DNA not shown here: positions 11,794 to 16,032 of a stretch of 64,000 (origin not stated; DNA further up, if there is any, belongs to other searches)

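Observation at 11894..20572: Three-gene operon: giant CbbQ/NorQ-type AAA+ fusion, transglutaminase / D/E-rich / MIDAS-VWA protein, and a 470-aa orphan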

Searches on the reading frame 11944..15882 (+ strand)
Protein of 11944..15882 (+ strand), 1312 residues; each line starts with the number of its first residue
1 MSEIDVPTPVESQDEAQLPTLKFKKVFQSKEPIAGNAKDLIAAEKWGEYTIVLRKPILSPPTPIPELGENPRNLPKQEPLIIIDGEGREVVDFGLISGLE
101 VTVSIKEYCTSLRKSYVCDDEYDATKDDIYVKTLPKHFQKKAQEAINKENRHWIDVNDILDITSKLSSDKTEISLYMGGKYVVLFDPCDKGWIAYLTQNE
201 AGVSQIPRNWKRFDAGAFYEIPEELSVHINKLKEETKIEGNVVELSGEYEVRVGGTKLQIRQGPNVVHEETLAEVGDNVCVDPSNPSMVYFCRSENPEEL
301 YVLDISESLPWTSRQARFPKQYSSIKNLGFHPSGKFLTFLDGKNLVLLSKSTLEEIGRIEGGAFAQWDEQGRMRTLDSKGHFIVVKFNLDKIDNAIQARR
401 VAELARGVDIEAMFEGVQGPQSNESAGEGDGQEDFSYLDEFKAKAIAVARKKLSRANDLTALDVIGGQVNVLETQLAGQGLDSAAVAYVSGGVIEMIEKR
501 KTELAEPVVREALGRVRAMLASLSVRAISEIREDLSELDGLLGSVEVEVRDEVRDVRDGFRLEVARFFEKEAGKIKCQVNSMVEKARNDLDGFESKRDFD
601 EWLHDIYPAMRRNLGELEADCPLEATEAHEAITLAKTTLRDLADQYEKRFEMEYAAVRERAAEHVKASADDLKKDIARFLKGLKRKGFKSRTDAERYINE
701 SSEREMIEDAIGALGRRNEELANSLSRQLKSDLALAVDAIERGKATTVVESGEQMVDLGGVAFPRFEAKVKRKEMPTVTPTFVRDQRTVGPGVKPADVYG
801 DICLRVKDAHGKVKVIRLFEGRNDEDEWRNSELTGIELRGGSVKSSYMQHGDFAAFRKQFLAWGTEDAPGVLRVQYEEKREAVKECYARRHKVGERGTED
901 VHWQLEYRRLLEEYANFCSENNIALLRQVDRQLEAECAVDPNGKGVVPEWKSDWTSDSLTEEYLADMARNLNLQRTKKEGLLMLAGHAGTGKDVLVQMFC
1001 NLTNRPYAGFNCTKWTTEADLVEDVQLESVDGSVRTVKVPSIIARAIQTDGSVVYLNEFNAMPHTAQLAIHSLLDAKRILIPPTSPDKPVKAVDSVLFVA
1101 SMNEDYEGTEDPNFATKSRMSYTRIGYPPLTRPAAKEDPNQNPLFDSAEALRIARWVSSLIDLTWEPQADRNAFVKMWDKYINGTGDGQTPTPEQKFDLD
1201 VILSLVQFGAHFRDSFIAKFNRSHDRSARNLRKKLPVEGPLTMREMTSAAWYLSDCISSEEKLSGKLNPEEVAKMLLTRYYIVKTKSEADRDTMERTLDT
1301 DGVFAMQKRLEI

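Call 3: search_protein_families(library=pfam, proteins=[window:11944-15882:+], max_evalue=0.1)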
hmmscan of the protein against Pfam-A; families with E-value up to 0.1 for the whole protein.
window:11944-15882:+ (1312 aa): 6 families
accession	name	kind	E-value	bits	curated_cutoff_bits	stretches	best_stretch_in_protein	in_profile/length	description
PF07728.20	AAA_5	-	1.7e-17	64.2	22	1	982-1120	2-139/139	AAA domain (dynein-related subfamily)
PF00158.32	Sigma54_activat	-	0.00054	20.1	20.2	1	977-1079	20-122/168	Sigma-54 interaction domain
PF13401.12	AAA_22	-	0.0029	18.4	27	1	977-1075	3-109/130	AAA domain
PF16999.10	V-ATPase_G_2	-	0.013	16.6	28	1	626-675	37-86/104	Vacuolar (H+)-ATPase G subunit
PF00493.29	MCM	-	0.016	14.8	23.3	1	980-1097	58-168/224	MCM P-loop domain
PF05402.18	PqqD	-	0.088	13.6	23.4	0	656-688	34-66/67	Coenzyme PQQ synthesis protein D (PqqD)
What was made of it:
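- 14815..15879 (+): Gene 1 aa 958-1312: AAA+ module (large subdomain plus lid), closest to CbbQ/NorQ. AAA_5 E 1.7e-17 (call 3).
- Checked: Pfam AAA_5 covers aa 982-1120, E 1.7e-17 (call 3).
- Pfam AAA_5, E 1.7e-17 (call 3).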

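Call 9: search_protein_families(library=padloc, proteins=[window:11944-15882:+], max_evalue=0.1)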
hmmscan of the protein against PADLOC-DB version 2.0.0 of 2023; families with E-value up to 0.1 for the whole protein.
window:11944-15882:+ (1312 aa): 2 families
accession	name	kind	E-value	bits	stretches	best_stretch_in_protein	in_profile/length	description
PDLC03839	LeoA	-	0.003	14.7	1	596-750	297-427/559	-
PDLC04207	HEC-01B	-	0.02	12.3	1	530-624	7-104/203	-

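Call 10: search_protein_families(library=ncbifam, proteins=[window:11944-15882:+], max_evalue=0.01)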
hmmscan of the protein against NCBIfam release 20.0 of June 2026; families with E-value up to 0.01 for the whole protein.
window:11944-15882:+ (1312 aa): 2 families
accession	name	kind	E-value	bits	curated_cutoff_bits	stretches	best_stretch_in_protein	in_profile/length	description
NF009974.0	PRK13435.1-6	equivalog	0.00063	19.4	171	1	719-812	39-130/155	response regulator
NF051870.1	NAssimRespRegNtrX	equivalog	0.0017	17.3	600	1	976-1074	159-253/452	nitrogen assimilation response regulator NtrX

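Call 11: search_solved_structures(query=window:11944-15882:+, max_evalue=1, show_alignments=2)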
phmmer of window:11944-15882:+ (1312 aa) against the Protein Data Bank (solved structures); distinct sequences matched with E-value up to 1: 7.
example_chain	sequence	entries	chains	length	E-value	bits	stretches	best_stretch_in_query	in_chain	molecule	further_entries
5c3c_A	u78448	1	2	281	5.2e-05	24.4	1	972-1129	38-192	CbbQ/NirQ/NorQ domain protein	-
6l1q_C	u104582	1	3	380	0.0078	17.2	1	981-1129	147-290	CbbQ protein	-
9qhd_A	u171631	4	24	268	0.04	14.8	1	982-1110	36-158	Nitric oxide reductase NorQ protein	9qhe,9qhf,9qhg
26jl_A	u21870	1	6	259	0.067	14.1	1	969-1144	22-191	Flagellar regulatory protein A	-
6nuk_A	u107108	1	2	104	0.37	11.7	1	488-577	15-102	Ferredog-Diesel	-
9maq_A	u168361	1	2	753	0.76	10.6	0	526-575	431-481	Alpha-1,4 glucan phosphorylase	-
9vbl_A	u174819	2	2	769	0.78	10.6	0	526-575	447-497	Alpha-1,4 glucan phosphorylase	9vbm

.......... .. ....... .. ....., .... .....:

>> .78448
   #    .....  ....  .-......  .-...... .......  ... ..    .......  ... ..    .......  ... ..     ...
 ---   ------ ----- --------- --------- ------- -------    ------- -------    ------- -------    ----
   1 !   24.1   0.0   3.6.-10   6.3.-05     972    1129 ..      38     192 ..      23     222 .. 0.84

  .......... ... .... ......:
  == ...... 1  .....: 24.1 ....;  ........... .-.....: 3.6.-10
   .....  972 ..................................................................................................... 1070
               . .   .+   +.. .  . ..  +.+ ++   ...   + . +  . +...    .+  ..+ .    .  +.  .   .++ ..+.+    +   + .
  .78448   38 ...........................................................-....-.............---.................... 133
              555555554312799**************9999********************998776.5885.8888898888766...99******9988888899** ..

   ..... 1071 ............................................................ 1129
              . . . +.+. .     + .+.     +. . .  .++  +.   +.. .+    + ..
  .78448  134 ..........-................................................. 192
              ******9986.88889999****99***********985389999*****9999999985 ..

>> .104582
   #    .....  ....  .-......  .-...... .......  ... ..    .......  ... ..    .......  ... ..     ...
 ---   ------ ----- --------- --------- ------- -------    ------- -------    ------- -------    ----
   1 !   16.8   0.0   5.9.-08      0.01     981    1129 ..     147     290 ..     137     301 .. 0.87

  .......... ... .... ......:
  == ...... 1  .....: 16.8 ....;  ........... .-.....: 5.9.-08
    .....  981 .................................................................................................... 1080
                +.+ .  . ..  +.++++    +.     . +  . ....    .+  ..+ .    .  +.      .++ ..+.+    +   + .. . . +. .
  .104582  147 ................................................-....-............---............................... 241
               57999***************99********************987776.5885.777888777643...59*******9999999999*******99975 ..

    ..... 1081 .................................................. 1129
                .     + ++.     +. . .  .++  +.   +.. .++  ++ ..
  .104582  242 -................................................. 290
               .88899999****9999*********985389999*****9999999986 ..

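Call 13: find_homologous_proteins(query=window:11944-15882:+)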
Query window:11944-15882:+ (1312 aa): 1 proteins with E <= 0.001 among 8000 candidates.
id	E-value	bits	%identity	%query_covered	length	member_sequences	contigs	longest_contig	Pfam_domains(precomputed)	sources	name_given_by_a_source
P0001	0.0e+0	2980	100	100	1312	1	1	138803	PF07728.21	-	-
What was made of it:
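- Tried and rejected: find_homologous_proteins with full-length gene 1 returned only the query itself, because the candidate list was swamped (call 13).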

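Call 14: find_related_loci(query=window:11944-15882:+, collection=genome_contigs, flank=10000)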
Query window:11944-15882:+ (1312 aa) in genome_contigs; peptide patterns used: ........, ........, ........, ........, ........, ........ (x = any residue, [..] = any of these).
26 stretches matched a pattern; 7 encode a relative of the query (tblastn E <= 1e-3); 7 distinct loci.
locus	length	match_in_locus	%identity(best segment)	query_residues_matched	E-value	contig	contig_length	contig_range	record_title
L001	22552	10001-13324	40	179-1300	0e+0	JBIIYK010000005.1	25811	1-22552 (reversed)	MAG: Candidatus Paceibacteria bacterium isolate ME2005-09-19_3300034101_group2_bin230 Rohwer_bin1535_scaffold_940_c1, wh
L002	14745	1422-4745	40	179-1300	0e+0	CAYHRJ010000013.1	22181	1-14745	MAG TPA_asm: uncultured Gammaproteobacteria bacterium isolate ERP119705_co14_53 genome assembly, contig: NODE_2155_lengt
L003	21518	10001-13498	39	112-1300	0e+0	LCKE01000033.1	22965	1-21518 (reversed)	MAG: Parcubacteria group bacterium GW2011_GWF2_45_11 UW91_C0033, whole genome shotgun sequence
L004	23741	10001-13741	37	21-1300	0e+0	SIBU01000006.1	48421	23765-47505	MAG: Candidatus Taylorbacteria bacterium isolate Baikal-deep-G184 BACOMB-C2941, whole genome shotgun sequence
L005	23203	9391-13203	34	12-1310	0e+0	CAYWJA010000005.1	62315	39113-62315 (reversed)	MAG TPA_asm: uncultured Candidatus Peribacteria bacterium isolate SRP077602_co2_400 genome assembly, contig: NODE_710_le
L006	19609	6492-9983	39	116-1300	0e+0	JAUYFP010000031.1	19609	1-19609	MAG: bacterium isolate C21_metabat.bin.20 C21_k141_180630, whole genome shotgun sequence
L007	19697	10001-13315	40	180-1300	0e+0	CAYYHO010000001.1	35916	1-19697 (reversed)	MAG TPA_asm: uncultured Methyloversatilis sp. isolate SRP257756_co1_6 genome assembly, contig: NODE_739_length_35916_cov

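Call 48: search_protein_families(library=phrogs, proteins=[window:11944-15882:+], max_evalue=0.01)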
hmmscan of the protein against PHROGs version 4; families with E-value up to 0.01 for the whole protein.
window:11944-15882:+ (1312 aa): 2 families
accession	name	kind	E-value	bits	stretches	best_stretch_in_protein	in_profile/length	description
phrog_249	-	moron, auxiliary metabolic gene and host takeover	1.3e-17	65.2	1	965-1129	116-279/380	porphyrin biosynthesis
phrog_168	-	DNA, RNA and nucleotide metabolism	9.3e-06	26.5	1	981-1077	45-127/314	clamp loader of DNA polymerase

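Call 57: predict_structure(alignment_id=A7)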
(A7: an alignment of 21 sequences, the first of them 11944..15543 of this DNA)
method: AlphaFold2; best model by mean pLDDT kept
length: 1200 residues; sequences in the alignment: 21
mean_pLDDT: 60.7   pTM: 0.42
mean pLDDT of the five models: 60.7, 59.9, 59.7, 58.8, 58.7
residues with pLDDT >= 90: 52; 70-90: 468; 50-70: 237; < 50: 443
segments of 3 or more residues with pLDDT < 50: 1-8, 10-55, 57-60, 62-139, 141-143, 145-161, 163-350, 369-371, 378-382, 384-411, 417-427, 744-748, 823-842, 940-942, 1023-1039
pLDDT, mean of each block of 10 residues (from residue 1): 34 31 26 27 23 29 35 34 39 25 21 24 30 42 47 43 47 43 44 43 36 32 33 39 36 40 34 40 37 36 32 22 28 41 40 55 54 52 45 42 43 47 43 59 71 65 68 68 70 75 69 65 57 63 60 70 67 73 79 75 78 77 70 80 76 68 75 86 76 85 91 85 82 72 49 76 79 66 84 82 75 71 45 42 67 87 71 86 77 63 83 79 79 61 64 72 93 91 88 90 87 65 44 42 79 90 79 83 70 91 81 83 84 78 81 72 69 86 80 73
secondary structure, 60 per line:
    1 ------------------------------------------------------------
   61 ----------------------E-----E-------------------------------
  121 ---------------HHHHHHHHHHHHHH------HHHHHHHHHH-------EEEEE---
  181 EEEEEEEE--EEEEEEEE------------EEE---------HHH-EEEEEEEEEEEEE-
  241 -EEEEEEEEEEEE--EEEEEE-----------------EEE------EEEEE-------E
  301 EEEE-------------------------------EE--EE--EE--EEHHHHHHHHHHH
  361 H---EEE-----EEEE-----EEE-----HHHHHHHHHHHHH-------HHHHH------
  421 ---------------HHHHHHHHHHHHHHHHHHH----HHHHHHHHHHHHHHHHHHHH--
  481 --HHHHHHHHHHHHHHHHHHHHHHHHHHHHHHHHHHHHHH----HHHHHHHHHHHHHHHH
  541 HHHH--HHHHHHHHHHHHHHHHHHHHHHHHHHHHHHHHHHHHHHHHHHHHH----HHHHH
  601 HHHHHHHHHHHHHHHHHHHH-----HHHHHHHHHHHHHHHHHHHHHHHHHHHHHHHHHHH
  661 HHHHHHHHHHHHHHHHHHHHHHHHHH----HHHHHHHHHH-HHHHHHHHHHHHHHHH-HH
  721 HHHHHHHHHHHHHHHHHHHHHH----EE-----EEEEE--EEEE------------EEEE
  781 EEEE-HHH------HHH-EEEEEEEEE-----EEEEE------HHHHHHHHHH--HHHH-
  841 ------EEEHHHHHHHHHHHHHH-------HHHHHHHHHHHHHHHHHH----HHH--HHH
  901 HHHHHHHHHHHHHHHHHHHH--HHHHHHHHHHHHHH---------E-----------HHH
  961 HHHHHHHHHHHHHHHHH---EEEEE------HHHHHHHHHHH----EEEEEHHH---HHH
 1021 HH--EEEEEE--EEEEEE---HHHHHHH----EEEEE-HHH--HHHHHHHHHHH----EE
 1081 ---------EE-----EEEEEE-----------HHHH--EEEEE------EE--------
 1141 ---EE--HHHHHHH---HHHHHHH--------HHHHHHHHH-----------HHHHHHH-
elements in order (helices of 4 or more, strands of 3 or more residues): H136-149 H156-165 E173-177 E181-188 E191-198 E211-213 E227-239 E242-253 E256-261 E279-281 E288-292 E300-304 H350-361 E365-367 E373-376 E382-384 H390-402 H410-414 H436-454 H459-478 H483-520 H525-544 H547-591 H596-620 H626-686 H691-700 H702-717 H719-742 E754-758 E761-764 E777-784 E799-807 E813-817 H824-833 H836-839 E847-849 H850-863 H871-888 H898-920 H923-936 H958-977 E981-985 H992-1002 E1007-1011 H1018-1022 E1025-1030 E1033-1038 H1042-1048 E1053-1057 H1064-1074 E1097-1102 H1114-1117 E1120-1124 H1148-1154 H1158-1164 H1173-1181 H1193-1199
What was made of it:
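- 11944..13233 (+): Gene 1 aa 1-430: beta-rich N-terminal region of unknown fold, the least conserved part. The AlphaFold model is below pLDDT 50 here because no alignment could be supplied (call 57).
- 13249..14169 (+): Gene 1 aa 436-742: long charged helices (20% D/E, 17% K/R). AlphaFold secondary structure with pLDDT about 60-90 (call 57).
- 14203..14394 (+): Gene 1 aa 754-817: small conserved beta domain ahead of the ATPase. Strands in the model (call 57).
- On AAA+ ATPases, MoxR class (AAA_5 / CbbQ-NorQ branch): The model has a beta-hairpin at aa 1025-1038 between Walker A and B, and the segment 1071-1096 aligns to the CbbQ pre-sensor-1 region (calls 11, 57). pLDDT is below 50 for 1023-1039, and no structural superposition was inspected.
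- Tried and rejected: AlphaFold on gene 1 aa 1-1200 gave pLDDT below 50 for aa 1-430 (call 57), so the fold is unknown.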
